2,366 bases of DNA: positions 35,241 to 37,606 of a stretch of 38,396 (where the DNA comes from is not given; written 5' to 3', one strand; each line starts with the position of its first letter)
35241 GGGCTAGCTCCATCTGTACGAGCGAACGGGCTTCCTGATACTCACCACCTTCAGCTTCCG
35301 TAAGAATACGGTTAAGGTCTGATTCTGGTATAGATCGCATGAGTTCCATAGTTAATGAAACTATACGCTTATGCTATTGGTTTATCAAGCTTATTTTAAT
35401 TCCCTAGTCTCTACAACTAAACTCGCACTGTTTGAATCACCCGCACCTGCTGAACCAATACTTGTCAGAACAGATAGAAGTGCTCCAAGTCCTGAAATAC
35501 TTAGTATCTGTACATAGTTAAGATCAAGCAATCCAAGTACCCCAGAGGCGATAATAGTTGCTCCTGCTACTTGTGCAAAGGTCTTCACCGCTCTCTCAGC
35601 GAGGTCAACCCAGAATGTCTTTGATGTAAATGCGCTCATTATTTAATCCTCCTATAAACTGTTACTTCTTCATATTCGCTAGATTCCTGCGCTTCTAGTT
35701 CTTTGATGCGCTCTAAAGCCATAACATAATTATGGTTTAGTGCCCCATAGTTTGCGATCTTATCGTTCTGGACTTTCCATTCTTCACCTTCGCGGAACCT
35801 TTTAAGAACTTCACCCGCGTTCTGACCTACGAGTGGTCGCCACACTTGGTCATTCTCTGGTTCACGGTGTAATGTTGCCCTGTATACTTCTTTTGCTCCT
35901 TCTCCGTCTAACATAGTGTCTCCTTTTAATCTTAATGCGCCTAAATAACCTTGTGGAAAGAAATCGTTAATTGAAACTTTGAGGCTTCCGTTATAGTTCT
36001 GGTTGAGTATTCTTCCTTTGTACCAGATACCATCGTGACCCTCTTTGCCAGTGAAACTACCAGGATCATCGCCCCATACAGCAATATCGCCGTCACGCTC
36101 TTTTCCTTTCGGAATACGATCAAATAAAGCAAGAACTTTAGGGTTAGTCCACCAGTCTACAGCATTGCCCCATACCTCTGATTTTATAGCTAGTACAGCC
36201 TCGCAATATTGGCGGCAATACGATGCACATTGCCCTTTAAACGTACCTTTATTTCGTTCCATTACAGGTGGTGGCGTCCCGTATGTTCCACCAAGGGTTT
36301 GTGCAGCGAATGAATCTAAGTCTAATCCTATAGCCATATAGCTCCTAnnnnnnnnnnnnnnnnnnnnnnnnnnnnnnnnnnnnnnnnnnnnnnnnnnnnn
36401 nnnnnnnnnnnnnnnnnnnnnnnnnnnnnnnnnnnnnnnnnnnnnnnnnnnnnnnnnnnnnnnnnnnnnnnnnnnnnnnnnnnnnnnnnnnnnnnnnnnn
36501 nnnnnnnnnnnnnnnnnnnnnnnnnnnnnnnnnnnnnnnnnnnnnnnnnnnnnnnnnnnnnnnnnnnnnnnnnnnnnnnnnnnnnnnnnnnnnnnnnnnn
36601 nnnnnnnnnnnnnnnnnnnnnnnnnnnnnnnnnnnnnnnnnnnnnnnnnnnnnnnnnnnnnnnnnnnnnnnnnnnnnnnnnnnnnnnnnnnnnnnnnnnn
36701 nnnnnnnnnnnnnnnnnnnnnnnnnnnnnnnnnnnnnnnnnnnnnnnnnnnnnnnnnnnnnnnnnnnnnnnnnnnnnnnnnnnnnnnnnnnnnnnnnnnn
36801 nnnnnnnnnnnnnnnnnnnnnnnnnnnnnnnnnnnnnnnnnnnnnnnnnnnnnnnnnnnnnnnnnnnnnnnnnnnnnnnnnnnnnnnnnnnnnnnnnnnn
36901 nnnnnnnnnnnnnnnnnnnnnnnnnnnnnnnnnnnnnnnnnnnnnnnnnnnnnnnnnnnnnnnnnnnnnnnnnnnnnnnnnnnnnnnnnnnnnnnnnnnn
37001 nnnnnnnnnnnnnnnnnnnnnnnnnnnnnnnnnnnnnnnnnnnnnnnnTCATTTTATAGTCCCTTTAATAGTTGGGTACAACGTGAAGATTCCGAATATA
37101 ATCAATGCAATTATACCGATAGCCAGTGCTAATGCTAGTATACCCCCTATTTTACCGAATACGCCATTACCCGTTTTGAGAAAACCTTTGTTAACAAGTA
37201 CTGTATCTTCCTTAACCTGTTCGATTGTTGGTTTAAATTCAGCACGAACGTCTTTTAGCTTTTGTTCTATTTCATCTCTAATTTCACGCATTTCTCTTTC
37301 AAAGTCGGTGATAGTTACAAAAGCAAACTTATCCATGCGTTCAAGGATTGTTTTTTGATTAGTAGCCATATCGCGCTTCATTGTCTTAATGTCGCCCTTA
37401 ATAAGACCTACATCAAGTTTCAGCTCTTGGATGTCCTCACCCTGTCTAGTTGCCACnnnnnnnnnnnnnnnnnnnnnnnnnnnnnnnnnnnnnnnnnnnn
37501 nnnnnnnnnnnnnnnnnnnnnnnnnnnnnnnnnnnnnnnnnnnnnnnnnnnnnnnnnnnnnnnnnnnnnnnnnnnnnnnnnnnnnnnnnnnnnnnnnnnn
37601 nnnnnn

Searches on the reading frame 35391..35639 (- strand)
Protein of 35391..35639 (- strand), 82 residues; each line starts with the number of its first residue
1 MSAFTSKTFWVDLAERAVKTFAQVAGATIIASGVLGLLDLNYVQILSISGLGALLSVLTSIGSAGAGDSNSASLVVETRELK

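Call 58: search_protein_families(library=pfam, proteins=[window:35391-35639:-], max_evalue=0.01)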
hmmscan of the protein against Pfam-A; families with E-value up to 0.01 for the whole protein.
window:35391-35639:- (82 aa): 1 family
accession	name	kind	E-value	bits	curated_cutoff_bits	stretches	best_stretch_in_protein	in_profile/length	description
PF16945.10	Phage_r1t_holin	-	2.8e-23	82.2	26.9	1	6-75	1-69/72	Putative lactococcus lactis phage r1t holin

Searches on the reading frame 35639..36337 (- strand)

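Call 58: search_protein_families(library=pfam, proteins=[window:35639-36337:-], max_evalue=0.01)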
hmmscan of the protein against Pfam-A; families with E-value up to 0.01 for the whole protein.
window:35639-36337:- (232 aa): 1 family
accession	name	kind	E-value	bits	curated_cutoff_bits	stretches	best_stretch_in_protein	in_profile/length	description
PF05257.22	CHAP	-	2.7e-05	25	26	1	32-101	5-62/81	CHAP domain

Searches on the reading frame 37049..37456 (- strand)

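Call 58: search_protein_families(library=pfam, proteins=[window:37049-37456:-], max_evalue=0.01)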
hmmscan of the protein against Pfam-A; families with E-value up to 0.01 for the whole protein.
window:37049-37456:- (135 aa): 2 families
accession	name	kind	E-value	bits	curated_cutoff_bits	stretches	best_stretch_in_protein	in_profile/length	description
PF20225.4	DUF6584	-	0.0023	18.4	27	1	52-126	94-169/171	Family of unknown function (DUF6584)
PF20990.2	DUF2207_C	-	0.0043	17.2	33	1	27-124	67-159/247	Predicted membrane protein (DUF2207) C-terminal domain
